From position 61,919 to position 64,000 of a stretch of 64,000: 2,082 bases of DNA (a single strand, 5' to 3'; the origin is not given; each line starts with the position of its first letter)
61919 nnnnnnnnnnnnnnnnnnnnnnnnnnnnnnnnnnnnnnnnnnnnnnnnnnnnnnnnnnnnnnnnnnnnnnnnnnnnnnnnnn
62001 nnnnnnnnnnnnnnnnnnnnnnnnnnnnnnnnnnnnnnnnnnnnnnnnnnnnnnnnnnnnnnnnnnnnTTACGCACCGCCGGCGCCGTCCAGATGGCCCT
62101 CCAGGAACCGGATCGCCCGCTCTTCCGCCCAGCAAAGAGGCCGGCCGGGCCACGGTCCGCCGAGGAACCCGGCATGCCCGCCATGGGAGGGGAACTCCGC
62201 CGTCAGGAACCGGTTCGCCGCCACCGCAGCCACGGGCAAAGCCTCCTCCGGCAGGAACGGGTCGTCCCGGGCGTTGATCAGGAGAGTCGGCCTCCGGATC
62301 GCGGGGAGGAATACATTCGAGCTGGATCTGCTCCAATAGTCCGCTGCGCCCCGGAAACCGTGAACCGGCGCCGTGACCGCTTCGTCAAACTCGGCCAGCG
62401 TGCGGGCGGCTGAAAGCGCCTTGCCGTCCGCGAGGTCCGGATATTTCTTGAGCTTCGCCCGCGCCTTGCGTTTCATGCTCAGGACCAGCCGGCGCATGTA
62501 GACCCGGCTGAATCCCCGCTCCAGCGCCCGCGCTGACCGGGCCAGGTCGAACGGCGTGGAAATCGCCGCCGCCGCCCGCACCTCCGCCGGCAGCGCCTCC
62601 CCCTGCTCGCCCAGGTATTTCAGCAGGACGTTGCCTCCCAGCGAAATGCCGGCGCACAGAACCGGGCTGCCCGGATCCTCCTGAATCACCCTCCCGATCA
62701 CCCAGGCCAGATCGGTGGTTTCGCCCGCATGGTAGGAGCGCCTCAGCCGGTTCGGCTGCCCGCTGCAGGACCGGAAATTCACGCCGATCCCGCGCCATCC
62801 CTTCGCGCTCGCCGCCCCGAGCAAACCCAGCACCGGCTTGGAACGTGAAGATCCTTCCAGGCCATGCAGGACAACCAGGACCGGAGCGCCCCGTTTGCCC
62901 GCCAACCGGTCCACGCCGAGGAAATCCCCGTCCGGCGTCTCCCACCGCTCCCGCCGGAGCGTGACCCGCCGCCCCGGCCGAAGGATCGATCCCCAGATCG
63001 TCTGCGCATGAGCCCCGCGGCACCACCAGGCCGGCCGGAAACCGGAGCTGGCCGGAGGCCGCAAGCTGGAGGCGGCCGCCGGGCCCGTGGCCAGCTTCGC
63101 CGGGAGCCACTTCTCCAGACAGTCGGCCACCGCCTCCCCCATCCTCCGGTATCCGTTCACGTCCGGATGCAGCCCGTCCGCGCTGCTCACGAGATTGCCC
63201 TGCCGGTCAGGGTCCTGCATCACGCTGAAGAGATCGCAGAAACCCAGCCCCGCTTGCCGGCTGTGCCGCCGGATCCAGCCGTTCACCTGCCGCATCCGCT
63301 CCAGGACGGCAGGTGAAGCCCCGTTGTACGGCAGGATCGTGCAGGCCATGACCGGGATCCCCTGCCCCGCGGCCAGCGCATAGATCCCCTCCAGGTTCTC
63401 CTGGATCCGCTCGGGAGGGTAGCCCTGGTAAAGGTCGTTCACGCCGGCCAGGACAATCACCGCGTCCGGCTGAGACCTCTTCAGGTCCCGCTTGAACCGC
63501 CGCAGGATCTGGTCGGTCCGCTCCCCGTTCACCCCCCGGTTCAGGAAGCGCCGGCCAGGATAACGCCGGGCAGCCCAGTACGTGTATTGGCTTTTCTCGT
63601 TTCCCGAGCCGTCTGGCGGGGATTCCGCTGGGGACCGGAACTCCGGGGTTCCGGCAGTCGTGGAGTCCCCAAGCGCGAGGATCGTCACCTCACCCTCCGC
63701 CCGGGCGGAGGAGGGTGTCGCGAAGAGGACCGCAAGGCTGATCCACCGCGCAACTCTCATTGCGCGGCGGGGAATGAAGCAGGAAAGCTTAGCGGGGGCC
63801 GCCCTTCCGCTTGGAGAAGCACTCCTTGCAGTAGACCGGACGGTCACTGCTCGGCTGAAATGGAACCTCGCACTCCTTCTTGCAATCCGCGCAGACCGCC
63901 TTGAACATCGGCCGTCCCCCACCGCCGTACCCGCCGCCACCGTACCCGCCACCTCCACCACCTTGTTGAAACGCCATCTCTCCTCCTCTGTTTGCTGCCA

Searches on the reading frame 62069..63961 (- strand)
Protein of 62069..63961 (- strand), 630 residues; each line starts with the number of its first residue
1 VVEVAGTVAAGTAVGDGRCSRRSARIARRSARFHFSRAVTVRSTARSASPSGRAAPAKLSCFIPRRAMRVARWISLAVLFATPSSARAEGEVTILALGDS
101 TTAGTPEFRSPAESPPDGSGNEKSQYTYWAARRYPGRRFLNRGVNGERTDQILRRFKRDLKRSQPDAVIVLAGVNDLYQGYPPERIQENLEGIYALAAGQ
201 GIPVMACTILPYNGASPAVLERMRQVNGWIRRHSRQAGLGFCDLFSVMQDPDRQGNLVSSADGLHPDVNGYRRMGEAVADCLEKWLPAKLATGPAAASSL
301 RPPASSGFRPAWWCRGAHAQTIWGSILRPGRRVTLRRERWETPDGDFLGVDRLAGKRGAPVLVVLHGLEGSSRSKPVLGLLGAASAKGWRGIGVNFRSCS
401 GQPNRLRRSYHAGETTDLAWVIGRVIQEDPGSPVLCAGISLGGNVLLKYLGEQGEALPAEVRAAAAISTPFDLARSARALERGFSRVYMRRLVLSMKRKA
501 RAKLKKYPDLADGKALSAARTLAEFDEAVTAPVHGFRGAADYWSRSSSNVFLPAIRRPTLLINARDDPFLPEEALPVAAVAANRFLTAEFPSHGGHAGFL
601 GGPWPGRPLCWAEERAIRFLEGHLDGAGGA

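Call 50: search_protein_families(library=pfam, proteins=[window:62069-63961:-], max_evalue=0.0001)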
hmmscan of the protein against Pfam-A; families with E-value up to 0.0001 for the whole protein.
window:62069-63961:- (630 aa): 4 families
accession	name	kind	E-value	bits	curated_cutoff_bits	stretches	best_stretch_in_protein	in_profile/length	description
PF13472.12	Lipase_GDSL_2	-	1.4e-31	110.8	32.9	1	96-273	1-178/178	GDSL-like Lipase/Acylhydrolase family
PF00561.26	Abhydrolase_1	-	9.9e-16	58.6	25.8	1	360-602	1-244/245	alpha/beta hydrolase fold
PF00657.28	Lipase_GDSL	-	1.3e-14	55.3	23.6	1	94-278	1-208/208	GDSL-like Lipase/Acylhydrolase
PF12146.15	Hydrolase_4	-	1.4e-05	25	27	1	416-499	60-140/239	Serine aminopeptidase, S33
